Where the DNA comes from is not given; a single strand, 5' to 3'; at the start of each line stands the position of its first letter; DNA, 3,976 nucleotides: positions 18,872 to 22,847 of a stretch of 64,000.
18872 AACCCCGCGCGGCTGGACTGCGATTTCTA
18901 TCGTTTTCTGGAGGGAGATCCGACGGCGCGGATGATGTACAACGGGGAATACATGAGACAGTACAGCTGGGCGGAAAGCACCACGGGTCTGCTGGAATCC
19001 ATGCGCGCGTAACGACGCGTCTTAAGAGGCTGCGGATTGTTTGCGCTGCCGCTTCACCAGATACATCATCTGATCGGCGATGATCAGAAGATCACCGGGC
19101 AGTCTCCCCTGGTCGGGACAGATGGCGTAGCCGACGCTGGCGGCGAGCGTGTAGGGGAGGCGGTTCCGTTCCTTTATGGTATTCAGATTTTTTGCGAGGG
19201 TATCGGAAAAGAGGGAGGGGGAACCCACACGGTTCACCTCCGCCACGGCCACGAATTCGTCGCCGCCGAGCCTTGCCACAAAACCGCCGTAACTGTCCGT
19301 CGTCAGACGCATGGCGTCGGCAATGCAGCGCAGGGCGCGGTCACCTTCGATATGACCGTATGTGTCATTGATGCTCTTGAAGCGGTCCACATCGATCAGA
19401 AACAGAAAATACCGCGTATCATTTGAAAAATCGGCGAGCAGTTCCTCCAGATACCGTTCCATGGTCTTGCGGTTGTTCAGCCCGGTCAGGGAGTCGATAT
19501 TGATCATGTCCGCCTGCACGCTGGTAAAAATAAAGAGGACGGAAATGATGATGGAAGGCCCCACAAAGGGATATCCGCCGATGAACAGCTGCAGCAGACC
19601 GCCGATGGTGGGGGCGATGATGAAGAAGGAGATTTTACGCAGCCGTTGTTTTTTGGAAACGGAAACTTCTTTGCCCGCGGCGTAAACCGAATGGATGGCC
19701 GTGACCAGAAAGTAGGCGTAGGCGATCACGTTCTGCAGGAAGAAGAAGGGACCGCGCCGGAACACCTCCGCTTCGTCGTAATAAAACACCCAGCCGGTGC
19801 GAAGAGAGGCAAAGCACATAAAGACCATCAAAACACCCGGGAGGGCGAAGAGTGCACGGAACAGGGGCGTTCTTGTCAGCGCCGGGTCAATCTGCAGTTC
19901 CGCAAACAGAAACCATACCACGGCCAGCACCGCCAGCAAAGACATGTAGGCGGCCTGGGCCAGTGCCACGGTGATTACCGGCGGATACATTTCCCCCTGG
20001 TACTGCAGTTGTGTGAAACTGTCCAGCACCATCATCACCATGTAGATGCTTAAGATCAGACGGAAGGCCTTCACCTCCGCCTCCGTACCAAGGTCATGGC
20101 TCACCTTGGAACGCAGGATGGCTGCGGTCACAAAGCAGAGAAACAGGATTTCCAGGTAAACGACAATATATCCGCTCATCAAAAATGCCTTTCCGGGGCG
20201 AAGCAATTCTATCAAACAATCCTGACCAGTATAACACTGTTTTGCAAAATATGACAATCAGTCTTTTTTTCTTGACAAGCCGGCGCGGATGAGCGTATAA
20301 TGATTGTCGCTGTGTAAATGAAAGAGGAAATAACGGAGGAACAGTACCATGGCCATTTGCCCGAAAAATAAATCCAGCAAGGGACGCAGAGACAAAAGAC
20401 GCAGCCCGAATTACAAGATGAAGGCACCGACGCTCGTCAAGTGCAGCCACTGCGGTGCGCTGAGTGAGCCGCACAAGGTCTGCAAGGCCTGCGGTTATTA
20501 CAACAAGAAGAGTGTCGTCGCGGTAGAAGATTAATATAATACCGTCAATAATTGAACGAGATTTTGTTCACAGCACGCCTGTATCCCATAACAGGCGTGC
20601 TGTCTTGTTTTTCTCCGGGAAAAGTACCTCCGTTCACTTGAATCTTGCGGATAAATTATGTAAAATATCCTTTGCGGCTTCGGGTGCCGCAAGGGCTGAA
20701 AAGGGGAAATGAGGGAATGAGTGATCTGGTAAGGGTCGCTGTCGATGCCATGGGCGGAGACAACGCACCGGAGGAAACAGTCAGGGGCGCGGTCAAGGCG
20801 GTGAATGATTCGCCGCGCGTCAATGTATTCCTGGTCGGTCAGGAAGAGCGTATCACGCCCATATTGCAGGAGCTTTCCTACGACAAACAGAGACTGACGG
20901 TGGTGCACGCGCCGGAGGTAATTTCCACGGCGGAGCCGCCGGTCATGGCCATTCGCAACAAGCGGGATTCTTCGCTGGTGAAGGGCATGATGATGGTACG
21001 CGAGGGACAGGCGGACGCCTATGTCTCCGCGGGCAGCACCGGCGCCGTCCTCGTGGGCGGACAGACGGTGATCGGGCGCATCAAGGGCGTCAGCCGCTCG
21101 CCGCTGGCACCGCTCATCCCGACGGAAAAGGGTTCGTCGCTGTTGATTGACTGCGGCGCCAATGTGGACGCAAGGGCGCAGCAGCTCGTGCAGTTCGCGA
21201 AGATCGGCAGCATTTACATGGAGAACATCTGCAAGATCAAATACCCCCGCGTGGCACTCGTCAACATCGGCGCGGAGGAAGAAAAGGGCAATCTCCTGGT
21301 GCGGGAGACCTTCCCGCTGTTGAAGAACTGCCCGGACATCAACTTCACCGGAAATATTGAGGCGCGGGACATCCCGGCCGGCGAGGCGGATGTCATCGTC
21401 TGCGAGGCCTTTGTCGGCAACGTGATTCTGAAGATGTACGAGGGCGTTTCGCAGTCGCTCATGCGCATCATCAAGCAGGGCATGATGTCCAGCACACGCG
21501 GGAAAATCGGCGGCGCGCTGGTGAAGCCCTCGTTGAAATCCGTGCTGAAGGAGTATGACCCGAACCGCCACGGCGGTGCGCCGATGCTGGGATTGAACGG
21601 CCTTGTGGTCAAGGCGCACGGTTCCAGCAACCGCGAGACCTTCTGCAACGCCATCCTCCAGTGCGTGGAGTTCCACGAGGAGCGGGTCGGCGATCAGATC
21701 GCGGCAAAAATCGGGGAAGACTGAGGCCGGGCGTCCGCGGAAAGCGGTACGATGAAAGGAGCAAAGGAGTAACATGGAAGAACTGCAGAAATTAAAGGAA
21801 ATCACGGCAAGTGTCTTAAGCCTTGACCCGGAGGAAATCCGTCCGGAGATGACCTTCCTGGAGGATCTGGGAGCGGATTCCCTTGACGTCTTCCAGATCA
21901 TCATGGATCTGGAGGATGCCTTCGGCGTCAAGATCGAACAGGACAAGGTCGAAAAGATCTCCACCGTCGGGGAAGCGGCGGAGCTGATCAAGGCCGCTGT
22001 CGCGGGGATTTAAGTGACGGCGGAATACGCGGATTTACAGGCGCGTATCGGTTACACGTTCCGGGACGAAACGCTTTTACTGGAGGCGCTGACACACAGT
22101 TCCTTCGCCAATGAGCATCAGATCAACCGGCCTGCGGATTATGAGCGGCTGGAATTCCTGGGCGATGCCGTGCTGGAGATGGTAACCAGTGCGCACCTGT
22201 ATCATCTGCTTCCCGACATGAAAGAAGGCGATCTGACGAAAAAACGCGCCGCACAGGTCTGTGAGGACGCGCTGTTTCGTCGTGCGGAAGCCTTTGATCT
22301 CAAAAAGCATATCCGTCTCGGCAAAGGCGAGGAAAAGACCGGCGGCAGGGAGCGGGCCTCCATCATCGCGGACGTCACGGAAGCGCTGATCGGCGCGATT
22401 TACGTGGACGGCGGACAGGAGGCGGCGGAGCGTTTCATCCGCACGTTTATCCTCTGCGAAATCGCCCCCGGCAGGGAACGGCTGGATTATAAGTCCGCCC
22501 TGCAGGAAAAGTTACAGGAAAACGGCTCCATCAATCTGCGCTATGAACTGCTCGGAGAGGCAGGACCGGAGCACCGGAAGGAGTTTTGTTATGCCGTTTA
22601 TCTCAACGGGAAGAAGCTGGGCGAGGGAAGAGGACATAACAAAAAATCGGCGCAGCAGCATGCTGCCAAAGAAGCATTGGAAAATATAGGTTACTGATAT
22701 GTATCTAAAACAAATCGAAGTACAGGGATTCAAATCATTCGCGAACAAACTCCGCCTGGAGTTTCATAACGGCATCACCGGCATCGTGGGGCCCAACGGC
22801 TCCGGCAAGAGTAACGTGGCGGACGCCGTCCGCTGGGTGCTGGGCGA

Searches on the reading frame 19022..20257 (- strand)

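Call 66: search_protein_families(library=pfam, proteins=[window:19022-20257:-], max_evalue=0.0001)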
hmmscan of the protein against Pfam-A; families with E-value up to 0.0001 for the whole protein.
window:19022-20257:- (411 aa): 1 family
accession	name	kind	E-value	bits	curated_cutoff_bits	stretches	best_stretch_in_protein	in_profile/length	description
PF00990.26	GGDEF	-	2.8e-32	112.2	23.8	1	253-407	2-160/161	Diguanylate cyclase, GGDEF domain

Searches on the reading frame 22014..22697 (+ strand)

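Call 66: search_protein_families(library=pfam, proteins=[window:22014-22697:+], max_evalue=0.0001)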
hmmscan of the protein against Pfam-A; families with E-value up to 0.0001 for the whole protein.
window:22014-22697:+ (227 aa): 3 families
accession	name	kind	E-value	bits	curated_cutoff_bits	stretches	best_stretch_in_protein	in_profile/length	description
PF14622.11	Ribonucleas_3_3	-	6.9e-41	139.9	35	1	18-148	1-126/128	Ribonuclease-III-like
PF00636.31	Ribonuclease_3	-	1.4e-24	87.2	27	1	44-134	1-102/102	Ribonuclease III domain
PF00035.32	dsrm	-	7.4e-16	58.9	23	1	159-224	1-65/66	Double-stranded RNA binding motif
